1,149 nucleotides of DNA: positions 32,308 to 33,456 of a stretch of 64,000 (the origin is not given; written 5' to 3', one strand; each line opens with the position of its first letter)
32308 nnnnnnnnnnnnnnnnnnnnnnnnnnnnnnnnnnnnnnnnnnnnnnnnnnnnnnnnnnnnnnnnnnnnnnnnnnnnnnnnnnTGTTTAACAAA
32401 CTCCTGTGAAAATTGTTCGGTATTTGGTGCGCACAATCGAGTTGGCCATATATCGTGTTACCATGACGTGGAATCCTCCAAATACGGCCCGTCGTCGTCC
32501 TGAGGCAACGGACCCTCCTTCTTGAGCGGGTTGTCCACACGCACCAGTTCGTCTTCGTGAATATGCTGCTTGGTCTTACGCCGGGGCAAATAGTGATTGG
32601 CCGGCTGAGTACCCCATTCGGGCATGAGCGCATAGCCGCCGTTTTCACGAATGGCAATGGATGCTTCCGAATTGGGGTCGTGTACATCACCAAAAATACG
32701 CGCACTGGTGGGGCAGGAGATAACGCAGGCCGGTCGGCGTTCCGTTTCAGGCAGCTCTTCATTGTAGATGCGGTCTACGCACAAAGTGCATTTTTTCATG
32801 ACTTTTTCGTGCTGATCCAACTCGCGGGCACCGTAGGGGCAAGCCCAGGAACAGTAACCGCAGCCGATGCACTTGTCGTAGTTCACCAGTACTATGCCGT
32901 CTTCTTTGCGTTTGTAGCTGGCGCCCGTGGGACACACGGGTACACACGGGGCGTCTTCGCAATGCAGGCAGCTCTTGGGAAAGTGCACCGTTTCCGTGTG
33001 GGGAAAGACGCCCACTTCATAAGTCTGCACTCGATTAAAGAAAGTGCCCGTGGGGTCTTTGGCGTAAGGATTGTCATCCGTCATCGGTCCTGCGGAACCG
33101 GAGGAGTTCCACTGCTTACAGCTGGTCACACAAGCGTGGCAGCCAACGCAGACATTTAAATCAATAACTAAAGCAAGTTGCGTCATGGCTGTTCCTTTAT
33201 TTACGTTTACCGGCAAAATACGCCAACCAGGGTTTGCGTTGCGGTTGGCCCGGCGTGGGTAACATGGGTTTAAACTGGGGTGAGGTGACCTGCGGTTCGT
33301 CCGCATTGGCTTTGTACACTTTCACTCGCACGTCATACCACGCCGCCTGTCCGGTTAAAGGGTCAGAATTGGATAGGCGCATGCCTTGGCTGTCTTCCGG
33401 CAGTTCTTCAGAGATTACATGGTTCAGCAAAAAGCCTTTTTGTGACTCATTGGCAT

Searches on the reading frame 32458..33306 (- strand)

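Call 38: search_protein_families(library=ncbifam, proteins=[window:32458-33306:-], max_evalue=0.001)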
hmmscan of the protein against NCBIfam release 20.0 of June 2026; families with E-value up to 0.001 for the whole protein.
window:32458-33306:- (282 aa): 49 families (the best 25 are shown)
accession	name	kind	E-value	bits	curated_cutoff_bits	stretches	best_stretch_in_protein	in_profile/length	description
TIGR03149.1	cyt_nit_nrfC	equivalog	7.3e-44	149.8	377.6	1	36-245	31-221/225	cytochrome c nitrite reductase Fe-S protein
NF011569.0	PRK14993.1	equivalog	2.5e-42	145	416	1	35-240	35-222/244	tetrathionate reductase subunit TtrB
NF045797.1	DsrO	equivalog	6.8e-40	137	200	1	37-240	37-234/235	sulfate reduction electron transfer complex DsrMKJOP subunit DsrO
TIGR02951.1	DMSO_dmsB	equivalog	6.2e-38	130.4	214.1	1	44-210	2-155/161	DMSO/selenate family reductase complex B subunit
NF041715.1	arsenate_red_ArrB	equivalog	3.4e-35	121.7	450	2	43-164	2-107/233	arsenate respiratory reductase iron-sulfur subunit ArrB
NF008134.0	PRK10882.1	equivalog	3.4e-35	121.7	263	1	38-230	33-231/329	hydrogenase 2 operon protein HybA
TIGR03478.1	DMSO_red_II_bet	subfamily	1.4e-32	112.9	480.7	2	98-254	116-267/321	DMSO reductase family type II enzyme, iron-sulfur subunit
NF041782.1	mnquin_red_QrcC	equivalog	2.3e-32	112.6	400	2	45-170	2-125/239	menaquinone reductase iron-sulfur cluster-binding subunit QrcC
TIGR01582.1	FDH-beta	equivalog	2.6e-28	99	334.7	1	39-216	17-190/283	formate dehydrogenase subunit beta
NF042979.1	EthbenzDh_ebdB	equivalog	1.3e-27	96.6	740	2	90-249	130-284/354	ethylbenzene dehydrogenase subunit beta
NF038355.1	FDH3_beta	equivalog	3.5e-22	79.3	240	1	44-178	3-123/180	formate dehydrogenase FDH3 subunit beta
NF045715.1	sulf_resp_HmcB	equivalog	1.1e-20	73.9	420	1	44-220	37-210/307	sulfate respiration complex iron-sulfur protein HmcB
TIGR01660.1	narH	equivalog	8.3e-19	67.4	524.05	1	83-181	153-251/492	nitrate reductase subunit beta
NF009408.0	PRK12769.1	equivalog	3e-16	58.7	1003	1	47-202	6-141/659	formate-dependent uric acid utilization protein AegA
NF007382.0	PRK09898.1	equivalog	1.4e-15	57.4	213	1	43-178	58-188/208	ferredoxin-like protein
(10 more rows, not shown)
